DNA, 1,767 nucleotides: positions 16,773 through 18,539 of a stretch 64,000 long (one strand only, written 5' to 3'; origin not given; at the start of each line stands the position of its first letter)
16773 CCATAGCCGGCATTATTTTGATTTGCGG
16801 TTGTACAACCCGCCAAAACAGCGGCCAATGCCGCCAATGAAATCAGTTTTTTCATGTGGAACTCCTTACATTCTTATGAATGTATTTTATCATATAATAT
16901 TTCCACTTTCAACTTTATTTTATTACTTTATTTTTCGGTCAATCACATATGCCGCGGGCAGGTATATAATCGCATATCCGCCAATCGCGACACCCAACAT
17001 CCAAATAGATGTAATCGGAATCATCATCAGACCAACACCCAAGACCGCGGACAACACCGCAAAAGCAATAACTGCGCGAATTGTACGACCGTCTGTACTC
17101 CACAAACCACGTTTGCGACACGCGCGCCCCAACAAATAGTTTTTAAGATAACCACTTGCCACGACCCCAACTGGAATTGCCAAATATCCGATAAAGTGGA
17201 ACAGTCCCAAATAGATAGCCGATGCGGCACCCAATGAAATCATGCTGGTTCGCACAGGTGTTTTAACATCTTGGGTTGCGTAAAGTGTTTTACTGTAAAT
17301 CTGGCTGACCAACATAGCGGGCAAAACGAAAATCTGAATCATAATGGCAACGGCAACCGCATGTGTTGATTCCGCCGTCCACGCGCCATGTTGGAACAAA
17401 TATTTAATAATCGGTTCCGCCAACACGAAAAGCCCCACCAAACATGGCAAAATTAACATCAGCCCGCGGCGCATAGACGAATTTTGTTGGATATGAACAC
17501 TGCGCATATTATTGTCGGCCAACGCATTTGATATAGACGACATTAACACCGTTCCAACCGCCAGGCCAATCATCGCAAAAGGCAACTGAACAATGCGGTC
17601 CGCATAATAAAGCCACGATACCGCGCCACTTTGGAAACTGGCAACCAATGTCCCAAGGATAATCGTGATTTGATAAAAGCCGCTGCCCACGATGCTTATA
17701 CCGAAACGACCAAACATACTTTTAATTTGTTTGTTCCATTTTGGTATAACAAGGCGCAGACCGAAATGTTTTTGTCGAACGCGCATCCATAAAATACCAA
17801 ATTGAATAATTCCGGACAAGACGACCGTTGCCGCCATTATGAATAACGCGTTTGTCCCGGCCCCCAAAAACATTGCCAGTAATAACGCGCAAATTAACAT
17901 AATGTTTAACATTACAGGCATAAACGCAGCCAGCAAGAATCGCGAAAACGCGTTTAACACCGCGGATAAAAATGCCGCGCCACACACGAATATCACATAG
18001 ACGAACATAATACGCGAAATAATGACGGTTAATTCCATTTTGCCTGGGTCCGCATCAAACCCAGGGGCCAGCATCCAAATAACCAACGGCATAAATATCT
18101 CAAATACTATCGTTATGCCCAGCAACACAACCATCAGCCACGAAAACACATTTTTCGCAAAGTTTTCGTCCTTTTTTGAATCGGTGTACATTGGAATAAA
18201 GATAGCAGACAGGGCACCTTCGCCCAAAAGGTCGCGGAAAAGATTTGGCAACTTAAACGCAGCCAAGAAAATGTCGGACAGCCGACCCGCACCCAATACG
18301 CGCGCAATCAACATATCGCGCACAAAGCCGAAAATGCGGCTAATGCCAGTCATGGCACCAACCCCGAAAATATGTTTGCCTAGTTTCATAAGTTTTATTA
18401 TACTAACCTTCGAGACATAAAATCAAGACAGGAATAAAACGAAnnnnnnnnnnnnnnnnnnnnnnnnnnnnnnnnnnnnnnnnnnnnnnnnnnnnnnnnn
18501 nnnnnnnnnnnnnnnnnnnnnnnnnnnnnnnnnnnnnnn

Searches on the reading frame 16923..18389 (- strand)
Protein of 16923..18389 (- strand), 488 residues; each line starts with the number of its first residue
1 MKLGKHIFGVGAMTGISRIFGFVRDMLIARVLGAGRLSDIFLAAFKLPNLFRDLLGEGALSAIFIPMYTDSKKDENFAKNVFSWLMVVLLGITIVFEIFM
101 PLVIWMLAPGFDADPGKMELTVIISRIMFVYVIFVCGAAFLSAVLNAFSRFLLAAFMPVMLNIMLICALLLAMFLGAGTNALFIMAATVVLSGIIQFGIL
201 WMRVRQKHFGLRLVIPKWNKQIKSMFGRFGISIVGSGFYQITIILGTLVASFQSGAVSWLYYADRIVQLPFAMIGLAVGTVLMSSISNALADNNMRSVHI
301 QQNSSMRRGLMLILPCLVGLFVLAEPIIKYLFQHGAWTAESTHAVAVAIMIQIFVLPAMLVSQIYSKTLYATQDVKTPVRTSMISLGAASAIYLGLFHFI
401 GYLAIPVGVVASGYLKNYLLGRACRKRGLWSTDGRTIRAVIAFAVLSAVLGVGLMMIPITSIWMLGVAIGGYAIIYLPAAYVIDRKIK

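Call 49: find_encoding_contigs(protein=window:16923-18389:-, flank=10000, max_places=1)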
Protein window:16923-18389:- (488 aa): 6 contigs read that carry it; 1 place shown.
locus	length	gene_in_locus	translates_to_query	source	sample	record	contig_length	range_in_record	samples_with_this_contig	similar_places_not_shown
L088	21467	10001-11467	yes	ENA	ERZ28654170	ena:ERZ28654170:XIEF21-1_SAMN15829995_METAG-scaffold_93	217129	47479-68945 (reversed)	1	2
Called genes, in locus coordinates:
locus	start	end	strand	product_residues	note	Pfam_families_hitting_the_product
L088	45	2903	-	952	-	-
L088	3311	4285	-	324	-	-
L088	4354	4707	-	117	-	-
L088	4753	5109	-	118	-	-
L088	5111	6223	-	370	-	PF01702:TGT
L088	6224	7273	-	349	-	PF02547:Queuosine_synth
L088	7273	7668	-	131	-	-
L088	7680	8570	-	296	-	PF00350:Dynamin_N (weak), PF01926:MMR_HSR1, PF02421:FeoB_N, PF03193:RsgA_GTPase (faint), PF04548:AIG1 (weak), PF10662:PduV-EutP, PF00009:GTP_EFTU, PF07650:KH_2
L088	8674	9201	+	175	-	PF00383:dCMP_cyt_deam_1, PF14437:MafB19-deam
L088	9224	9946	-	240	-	PF09976:TPR_21 (faint), PF13512:TPR_18, PF13525:YfiO, PF13174:TPR_6 (faint), PF13428:TPR_14 (faint), PF13432:TPR_16 (faint)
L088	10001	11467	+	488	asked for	PF03023:MurJ, PF01554:MatE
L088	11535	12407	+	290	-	-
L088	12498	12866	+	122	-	-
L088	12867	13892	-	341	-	PF01551:Peptidase_M23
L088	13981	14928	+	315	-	PF01435:Peptidase_M48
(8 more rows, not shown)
